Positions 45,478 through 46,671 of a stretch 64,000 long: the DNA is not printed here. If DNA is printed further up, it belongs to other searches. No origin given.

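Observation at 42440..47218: Low-GC six-gene operon of unknown function built around one ABC ATPase, bracketed by near-identical palindromes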

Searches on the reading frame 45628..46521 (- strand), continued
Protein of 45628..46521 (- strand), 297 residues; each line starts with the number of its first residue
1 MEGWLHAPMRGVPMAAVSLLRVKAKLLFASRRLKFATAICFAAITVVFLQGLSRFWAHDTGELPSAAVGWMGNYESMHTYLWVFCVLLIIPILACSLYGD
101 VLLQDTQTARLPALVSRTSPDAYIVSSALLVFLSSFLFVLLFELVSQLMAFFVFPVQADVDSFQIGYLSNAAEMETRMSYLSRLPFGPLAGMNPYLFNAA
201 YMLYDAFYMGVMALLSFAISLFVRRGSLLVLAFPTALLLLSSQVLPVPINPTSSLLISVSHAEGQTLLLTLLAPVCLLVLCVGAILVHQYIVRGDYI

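Call 103: find_encoding_contigs(protein=P0029, flank=6000, max_places=1)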
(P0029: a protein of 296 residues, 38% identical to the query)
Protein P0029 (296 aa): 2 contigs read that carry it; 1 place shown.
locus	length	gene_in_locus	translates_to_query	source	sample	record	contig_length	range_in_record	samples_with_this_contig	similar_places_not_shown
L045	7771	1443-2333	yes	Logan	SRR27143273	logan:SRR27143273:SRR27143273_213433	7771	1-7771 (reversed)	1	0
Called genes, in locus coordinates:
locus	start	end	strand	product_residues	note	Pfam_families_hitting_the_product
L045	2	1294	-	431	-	?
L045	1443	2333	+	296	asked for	-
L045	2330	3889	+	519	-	-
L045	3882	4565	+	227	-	PF00005:ABC_tran, PF13304:AAA_21 (weak)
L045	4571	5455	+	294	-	-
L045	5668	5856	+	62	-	-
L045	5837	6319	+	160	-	PF13302:Acetyltransf_3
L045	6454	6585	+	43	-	-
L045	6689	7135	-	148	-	PF00583:Acetyltransf_1, PF13673:Acetyltransf_10, PF13508:Acetyltransf_7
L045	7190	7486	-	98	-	-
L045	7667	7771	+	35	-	?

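Call 104: find_encoding_contigs(protein=P0012, flank=6000, max_places=1)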
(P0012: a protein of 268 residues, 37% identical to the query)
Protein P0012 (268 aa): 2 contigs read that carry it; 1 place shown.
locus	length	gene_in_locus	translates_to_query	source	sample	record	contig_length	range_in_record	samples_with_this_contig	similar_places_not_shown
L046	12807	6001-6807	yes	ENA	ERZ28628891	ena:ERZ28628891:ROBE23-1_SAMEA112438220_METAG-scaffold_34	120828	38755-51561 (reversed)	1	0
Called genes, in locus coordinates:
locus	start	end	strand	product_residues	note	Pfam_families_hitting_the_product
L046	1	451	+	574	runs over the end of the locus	PF00111:Fer2, PF13510:Fer2_4, PF13187:Fer4_9 (faint), PF10588:NADH-G_4Fe-4S_3, PF12838:Fer4_7 (weak), PF22117:Fer4_Nqo3 (weak), PF02906:Fe_hyd_lg_C, PF02256:Fe_hyd_SSU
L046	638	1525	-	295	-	PF01263:Aldose_epim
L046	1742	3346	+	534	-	PF01293:PEPCK_ATP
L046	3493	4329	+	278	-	-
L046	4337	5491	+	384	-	PF00196:GerE, PF13384:HTH_23 (faint), PF08281:Sigma70_r4_2 (faint)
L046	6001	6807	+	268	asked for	-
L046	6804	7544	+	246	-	-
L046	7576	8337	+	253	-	-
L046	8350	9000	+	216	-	PF00005:ABC_tran, PF02463:SMC_N (faint), PF13304:AAA_21 (weak)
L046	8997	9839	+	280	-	-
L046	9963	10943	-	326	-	PF01515:PTA_PTB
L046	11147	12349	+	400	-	PF01946:Thi4 (faint), PF01266:DAO, PF13450:NAD_binding_8, PF03275:GLF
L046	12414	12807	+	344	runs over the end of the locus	PF00535:Glycos_transf_2, PF13641:Glyco_tranf_2_3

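Call 105: find_encoding_contigs(protein=P0019, flank=6000, max_places=1)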
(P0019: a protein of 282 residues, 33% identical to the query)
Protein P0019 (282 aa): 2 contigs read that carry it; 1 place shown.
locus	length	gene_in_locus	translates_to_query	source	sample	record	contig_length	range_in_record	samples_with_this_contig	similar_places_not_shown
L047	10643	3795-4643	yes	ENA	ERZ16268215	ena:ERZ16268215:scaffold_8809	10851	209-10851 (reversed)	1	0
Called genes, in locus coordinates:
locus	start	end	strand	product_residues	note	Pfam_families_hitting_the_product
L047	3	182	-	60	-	?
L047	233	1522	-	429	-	PF00278:Orn_DAP_Arg_deC, PF02784:Orn_Arg_deC_N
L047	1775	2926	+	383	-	PF01546:Peptidase_M20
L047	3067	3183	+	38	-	-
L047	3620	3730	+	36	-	-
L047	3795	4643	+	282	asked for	-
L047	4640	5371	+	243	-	-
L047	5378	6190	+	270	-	-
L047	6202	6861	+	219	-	PF00005:ABC_tran, PF13304:AAA_21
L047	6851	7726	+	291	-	-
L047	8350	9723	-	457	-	PF00702:Hydrolase, PF12710:HAD, PF13419:HAD_2, PF04263:TPK_catalytic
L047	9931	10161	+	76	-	PF09723:Zn_ribbon_8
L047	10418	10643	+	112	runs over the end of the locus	PF15723:MqsR_toxin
